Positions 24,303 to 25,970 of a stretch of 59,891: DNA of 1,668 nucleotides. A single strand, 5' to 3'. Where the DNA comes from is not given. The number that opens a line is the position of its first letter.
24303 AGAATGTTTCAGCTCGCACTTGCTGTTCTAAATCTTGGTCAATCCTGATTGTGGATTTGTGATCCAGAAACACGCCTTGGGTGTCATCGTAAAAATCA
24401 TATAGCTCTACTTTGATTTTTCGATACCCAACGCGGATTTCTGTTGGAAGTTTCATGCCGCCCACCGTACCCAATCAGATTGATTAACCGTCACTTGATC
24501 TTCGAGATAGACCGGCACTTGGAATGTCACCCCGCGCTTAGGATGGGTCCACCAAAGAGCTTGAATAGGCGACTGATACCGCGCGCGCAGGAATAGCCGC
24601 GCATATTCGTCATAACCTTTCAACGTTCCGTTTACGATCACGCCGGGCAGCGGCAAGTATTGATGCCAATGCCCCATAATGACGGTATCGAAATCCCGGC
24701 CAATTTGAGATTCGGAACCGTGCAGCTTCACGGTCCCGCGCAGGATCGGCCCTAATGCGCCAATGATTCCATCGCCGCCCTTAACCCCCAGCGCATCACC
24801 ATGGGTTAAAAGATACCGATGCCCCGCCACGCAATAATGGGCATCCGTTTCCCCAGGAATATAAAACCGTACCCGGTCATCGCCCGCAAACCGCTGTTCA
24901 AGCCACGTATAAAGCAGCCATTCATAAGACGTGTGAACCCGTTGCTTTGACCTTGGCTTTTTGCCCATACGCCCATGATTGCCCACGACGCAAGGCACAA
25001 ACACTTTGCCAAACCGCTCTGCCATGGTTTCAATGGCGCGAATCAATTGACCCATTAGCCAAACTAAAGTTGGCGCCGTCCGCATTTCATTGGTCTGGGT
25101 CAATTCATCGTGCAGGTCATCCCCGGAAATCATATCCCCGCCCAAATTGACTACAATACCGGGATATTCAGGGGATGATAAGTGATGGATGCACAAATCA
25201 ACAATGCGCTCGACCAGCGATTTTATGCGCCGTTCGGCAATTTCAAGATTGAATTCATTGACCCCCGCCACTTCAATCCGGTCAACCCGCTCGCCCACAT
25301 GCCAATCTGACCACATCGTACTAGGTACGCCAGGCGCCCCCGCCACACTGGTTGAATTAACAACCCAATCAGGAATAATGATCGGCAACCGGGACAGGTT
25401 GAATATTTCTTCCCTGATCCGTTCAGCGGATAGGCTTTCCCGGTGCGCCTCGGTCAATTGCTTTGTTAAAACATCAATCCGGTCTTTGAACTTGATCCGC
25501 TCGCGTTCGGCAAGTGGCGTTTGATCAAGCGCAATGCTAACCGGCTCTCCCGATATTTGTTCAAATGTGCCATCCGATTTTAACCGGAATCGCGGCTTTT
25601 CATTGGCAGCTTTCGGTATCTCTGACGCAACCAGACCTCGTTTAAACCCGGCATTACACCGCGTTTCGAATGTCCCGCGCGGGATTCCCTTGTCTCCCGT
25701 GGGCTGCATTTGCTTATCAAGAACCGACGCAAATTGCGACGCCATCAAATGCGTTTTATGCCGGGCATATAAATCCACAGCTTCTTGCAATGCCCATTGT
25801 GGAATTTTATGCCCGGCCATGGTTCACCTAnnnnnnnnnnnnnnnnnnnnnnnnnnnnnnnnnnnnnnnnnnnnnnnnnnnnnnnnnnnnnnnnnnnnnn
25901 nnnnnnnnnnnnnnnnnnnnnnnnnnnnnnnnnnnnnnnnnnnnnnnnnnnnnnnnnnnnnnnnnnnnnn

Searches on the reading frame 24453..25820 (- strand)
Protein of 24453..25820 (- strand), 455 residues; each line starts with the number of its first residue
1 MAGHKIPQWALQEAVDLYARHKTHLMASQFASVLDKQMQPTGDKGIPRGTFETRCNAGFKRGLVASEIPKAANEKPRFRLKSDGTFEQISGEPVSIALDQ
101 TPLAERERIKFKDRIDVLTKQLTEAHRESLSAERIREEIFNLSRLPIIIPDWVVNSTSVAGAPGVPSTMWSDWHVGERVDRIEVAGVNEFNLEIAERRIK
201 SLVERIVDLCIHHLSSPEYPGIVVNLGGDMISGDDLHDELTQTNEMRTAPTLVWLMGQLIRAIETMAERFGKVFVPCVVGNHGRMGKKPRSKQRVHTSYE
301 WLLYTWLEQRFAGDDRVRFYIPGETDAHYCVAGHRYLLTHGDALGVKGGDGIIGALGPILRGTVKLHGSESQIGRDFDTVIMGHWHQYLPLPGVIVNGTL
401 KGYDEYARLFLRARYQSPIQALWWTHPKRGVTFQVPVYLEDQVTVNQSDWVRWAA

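Call 25: search_protein_families(library=phrogs, proteins=[window:24453-25820:-], max_evalue=0.001)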
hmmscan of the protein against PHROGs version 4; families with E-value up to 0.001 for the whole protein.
window:24453-25820:- (455 aa): 2 families
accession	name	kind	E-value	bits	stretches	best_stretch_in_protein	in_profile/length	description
phrog_284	-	DNA, RNA and nucleotide metabolism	2.6e-42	146.2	1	116-439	83-394/398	exonuclease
phrog_704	-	DNA, RNA and nucleotide metabolism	6.3e-07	29.8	1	171-285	143-254/390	DNA repair exonuclease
